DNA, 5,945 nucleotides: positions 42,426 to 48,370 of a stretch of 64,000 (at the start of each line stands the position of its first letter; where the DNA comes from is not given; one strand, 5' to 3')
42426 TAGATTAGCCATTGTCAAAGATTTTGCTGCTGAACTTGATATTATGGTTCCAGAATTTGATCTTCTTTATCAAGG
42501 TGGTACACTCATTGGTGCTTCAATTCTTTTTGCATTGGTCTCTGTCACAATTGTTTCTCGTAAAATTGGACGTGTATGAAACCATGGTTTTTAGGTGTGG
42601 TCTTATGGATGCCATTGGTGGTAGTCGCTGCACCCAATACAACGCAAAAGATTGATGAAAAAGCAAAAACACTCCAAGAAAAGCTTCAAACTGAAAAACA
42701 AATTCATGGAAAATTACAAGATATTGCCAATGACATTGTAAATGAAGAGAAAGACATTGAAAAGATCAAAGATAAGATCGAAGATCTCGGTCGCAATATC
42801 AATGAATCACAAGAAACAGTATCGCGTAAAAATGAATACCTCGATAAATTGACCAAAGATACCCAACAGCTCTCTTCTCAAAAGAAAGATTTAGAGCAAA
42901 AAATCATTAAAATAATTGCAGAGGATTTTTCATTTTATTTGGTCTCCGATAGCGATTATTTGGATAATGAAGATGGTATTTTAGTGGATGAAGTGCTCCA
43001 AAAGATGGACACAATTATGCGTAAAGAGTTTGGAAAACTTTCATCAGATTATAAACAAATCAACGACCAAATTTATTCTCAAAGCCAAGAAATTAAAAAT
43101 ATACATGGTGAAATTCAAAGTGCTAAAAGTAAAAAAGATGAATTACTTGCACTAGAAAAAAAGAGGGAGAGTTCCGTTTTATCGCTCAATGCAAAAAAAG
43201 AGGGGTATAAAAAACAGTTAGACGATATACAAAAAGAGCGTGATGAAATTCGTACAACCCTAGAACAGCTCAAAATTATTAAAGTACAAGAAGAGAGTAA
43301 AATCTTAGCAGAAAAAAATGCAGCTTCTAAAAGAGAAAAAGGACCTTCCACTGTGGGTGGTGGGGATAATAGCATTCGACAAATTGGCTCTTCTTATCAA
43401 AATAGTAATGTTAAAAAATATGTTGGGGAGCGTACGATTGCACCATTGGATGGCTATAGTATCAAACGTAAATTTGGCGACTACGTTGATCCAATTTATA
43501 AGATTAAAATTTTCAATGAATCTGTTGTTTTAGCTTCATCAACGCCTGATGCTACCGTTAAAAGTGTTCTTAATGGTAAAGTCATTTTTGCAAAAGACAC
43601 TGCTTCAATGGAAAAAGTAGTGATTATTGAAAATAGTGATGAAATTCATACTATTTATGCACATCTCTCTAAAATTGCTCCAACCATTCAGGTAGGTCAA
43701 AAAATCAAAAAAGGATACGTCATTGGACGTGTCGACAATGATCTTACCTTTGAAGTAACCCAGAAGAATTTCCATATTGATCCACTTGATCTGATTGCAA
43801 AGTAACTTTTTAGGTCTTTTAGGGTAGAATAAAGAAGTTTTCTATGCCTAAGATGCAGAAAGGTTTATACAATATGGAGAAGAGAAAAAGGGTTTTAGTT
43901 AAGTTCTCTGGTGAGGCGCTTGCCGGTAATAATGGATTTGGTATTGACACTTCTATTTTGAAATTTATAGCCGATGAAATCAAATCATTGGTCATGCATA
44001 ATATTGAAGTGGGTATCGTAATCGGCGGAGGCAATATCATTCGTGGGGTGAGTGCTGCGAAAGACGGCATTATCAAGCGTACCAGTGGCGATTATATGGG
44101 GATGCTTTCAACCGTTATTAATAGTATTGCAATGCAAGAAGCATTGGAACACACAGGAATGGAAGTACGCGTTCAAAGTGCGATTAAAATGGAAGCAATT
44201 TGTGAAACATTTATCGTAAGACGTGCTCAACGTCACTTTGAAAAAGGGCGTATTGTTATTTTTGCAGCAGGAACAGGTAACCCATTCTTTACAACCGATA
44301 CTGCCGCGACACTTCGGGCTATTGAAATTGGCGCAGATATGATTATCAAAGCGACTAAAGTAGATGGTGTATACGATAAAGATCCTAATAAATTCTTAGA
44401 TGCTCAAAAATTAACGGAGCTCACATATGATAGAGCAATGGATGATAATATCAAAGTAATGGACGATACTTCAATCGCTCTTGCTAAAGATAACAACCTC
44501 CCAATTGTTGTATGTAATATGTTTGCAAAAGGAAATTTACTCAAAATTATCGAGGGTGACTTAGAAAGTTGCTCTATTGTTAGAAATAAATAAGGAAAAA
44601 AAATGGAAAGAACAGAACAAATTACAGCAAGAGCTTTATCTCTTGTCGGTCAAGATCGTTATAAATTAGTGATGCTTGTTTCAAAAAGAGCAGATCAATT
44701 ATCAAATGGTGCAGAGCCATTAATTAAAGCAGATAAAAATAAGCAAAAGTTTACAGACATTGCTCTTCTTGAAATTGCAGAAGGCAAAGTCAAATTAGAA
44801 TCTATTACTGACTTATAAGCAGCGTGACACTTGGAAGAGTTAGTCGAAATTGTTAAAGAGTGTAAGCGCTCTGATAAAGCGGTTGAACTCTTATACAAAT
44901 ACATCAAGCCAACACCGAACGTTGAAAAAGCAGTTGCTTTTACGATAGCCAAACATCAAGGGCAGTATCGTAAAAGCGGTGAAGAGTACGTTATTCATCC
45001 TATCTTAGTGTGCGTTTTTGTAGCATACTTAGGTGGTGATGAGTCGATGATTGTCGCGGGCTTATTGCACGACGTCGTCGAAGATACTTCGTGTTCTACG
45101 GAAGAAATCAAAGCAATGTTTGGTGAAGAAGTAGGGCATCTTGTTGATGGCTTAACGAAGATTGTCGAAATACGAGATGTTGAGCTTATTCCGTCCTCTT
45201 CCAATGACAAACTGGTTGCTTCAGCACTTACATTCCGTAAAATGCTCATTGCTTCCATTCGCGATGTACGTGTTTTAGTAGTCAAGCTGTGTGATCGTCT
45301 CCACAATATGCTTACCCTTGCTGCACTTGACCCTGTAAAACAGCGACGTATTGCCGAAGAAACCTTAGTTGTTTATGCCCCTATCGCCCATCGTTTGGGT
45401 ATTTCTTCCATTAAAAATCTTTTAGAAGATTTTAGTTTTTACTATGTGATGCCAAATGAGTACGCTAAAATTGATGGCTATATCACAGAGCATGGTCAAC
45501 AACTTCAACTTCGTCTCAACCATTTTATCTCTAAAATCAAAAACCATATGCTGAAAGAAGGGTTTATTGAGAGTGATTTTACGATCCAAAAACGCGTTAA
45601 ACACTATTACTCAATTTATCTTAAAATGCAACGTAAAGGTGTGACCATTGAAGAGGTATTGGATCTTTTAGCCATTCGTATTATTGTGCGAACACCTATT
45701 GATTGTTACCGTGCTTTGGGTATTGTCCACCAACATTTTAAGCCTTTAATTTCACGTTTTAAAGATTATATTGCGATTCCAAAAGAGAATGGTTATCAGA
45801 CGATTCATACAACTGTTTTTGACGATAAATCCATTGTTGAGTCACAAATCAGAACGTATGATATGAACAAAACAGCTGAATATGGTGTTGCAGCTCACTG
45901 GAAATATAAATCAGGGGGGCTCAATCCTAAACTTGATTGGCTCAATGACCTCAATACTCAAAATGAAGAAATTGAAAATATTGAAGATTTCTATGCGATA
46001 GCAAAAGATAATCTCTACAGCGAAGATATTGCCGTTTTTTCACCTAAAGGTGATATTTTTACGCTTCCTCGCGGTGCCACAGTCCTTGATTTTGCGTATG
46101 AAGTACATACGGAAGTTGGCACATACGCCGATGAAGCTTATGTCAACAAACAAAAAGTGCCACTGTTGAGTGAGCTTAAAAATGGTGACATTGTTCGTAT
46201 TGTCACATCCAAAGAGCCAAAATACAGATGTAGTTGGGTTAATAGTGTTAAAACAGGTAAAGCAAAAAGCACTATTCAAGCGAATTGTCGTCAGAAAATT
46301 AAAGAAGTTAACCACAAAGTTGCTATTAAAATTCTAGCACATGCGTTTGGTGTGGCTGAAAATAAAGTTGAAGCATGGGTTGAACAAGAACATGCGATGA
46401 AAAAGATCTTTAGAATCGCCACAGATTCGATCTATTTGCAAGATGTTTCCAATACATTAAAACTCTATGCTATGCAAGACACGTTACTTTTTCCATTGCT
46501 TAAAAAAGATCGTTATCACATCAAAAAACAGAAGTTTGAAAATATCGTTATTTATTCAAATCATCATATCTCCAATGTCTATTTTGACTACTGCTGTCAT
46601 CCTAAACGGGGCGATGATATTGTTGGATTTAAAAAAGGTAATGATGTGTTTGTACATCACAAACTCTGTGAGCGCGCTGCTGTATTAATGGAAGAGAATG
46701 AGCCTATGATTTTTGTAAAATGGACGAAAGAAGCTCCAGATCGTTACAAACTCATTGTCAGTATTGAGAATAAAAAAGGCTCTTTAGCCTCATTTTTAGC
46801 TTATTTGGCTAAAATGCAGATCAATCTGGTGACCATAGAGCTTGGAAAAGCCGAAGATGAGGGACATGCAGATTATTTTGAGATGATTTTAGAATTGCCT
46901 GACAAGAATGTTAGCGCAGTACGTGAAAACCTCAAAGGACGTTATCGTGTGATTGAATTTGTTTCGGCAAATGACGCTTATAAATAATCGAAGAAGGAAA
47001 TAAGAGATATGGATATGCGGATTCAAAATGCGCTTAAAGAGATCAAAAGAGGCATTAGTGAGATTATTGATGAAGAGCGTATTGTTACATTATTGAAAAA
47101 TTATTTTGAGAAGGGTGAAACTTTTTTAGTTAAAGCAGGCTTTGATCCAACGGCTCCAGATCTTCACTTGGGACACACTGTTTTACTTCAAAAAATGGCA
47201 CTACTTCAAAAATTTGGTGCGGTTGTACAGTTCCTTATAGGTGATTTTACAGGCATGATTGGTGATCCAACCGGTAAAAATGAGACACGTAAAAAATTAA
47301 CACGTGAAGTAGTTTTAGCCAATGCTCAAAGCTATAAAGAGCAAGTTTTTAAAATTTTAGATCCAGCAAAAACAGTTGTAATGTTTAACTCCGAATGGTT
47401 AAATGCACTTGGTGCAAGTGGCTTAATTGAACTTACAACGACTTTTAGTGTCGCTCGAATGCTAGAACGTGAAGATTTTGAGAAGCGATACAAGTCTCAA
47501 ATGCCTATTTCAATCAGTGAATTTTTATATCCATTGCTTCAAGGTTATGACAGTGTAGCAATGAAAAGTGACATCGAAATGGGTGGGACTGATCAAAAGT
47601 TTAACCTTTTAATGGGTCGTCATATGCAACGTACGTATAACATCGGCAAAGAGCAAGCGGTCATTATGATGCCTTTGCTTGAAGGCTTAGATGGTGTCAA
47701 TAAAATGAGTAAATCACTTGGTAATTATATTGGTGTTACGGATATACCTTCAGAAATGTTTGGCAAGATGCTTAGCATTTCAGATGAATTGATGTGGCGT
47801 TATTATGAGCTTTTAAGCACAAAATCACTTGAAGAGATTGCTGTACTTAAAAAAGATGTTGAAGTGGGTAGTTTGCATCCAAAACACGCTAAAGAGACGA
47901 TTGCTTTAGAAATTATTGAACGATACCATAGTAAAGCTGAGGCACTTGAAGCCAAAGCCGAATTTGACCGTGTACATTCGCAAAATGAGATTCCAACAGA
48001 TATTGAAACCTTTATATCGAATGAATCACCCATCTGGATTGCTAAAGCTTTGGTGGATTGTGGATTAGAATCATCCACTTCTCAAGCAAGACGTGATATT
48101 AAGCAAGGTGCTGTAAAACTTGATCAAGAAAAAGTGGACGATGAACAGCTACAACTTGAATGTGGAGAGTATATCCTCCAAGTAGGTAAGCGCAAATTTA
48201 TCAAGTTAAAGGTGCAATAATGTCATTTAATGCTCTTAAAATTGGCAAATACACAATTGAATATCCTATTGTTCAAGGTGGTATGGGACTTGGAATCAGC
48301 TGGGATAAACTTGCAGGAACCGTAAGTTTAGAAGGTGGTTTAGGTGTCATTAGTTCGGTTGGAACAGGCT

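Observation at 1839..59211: Strongly over-represented palindrome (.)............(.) in intergenic gaps and inside genes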

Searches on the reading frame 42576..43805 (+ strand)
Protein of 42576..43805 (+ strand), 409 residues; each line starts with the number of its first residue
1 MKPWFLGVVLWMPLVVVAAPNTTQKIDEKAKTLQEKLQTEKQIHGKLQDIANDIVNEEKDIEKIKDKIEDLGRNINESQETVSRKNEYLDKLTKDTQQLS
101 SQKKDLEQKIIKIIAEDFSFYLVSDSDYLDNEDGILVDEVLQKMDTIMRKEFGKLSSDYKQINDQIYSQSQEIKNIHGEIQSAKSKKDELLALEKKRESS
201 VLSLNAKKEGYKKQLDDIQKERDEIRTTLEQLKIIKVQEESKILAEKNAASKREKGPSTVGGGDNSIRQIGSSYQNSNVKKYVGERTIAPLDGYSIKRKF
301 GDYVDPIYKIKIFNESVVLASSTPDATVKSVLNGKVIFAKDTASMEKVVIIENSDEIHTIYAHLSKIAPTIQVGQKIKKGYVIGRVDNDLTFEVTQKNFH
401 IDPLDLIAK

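Call 30: search_protein_families(library=pfam, proteins=[window:42576-43805:+], max_evalue=0.001)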
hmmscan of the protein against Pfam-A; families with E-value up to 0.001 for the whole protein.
window:42576-43805:+ (409 aa): 2 families
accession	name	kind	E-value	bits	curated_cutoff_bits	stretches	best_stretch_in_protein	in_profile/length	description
PF01551.29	Peptidase_M23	-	6.9e-15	55.5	28.7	1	323-397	11-90/96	Peptidase family M23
PF11932.13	DUF3450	-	0.00057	19.7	32.6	0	14-114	6-106/241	Protein of unknown function (DUF3450)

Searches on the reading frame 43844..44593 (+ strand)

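Call 30: search_protein_families(library=pfam, proteins=[window:43844-44593:+], max_evalue=0.001)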
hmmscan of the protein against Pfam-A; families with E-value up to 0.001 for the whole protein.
window:43844-44593:+ (249 aa): 1 family
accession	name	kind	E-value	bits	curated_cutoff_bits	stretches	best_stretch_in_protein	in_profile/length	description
PF00696.33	AA_kinase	-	6.2e-36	124.7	24.9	1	15-225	1-234/234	Amino acid kinase family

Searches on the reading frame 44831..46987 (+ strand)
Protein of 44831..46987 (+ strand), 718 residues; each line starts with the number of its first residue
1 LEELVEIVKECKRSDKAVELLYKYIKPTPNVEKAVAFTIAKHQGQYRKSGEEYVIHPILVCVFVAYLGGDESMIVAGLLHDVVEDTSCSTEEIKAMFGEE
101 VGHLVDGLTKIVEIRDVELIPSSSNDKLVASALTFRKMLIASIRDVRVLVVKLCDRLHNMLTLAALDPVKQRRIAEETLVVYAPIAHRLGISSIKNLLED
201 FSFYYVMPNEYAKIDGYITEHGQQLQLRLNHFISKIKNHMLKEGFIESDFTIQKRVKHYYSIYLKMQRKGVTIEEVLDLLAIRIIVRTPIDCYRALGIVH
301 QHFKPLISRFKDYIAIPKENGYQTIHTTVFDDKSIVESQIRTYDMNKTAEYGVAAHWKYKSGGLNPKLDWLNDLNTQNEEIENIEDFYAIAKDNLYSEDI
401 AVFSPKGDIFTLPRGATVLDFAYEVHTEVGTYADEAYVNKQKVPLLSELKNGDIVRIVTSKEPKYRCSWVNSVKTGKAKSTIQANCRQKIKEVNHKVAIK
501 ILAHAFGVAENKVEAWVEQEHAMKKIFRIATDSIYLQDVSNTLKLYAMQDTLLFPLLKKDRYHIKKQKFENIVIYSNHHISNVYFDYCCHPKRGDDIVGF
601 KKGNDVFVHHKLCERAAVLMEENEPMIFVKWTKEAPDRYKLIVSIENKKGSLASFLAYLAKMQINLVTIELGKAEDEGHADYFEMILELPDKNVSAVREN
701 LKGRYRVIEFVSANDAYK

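Call 30: search_protein_families(library=pfam, proteins=[window:44831-46987:+], max_evalue=0.001)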
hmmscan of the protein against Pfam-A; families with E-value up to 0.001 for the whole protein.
window:44831-46987:+ (718 aa): 5 families
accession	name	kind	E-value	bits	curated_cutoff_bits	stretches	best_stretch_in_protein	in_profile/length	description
PF13328.12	HD_4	-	1.9e-43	148.3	27.2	1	34-191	1-155/156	HD domain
PF04607.23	RelA_SpoT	-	1.4e-39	135.3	27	1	254-362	1-111/113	Region found in RelA / SpoT proteins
PF02824.27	TGS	-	6.4e-18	65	22.2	1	400-459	1-60/60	TGS domain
PF01966.28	HD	-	2.7e-09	37.8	22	1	54-160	2-116/116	HD domain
PF01842.31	ACT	-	1.9e-06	27.9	27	1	641-702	3-62/66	ACT domain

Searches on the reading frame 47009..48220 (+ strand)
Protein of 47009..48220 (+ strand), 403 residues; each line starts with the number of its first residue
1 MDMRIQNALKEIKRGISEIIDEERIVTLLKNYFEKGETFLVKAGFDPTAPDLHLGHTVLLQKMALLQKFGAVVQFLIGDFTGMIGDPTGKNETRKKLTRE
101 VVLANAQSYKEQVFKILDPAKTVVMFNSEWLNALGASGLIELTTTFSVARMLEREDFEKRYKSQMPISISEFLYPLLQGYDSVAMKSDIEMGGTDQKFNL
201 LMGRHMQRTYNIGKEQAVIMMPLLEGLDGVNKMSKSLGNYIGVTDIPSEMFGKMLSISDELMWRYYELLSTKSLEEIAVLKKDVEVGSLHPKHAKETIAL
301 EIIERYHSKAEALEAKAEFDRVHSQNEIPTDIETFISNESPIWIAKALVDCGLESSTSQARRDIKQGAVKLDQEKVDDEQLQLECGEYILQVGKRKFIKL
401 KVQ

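Call 30: search_protein_families(library=pfam, proteins=[window:47009-48220:+], max_evalue=0.001)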
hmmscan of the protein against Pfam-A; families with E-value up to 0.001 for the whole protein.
window:47009-48220:+ (403 aa): 3 families
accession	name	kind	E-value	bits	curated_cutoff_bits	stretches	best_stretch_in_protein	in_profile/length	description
PF00579.31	tRNA-synt_1b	-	1.2e-78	264.8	21.1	1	36-322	3-290/292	tRNA synthetases class I (W and Y)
PF22421.1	SYY_C-terminal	-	7.8e-09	35.7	27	1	331-385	8-62/83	Tyrosine--tRNA ligase SYY-like C-terminal domain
PF01479.30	S4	-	1.8e-07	31.2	22.8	1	343-382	2-41/48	S4 domain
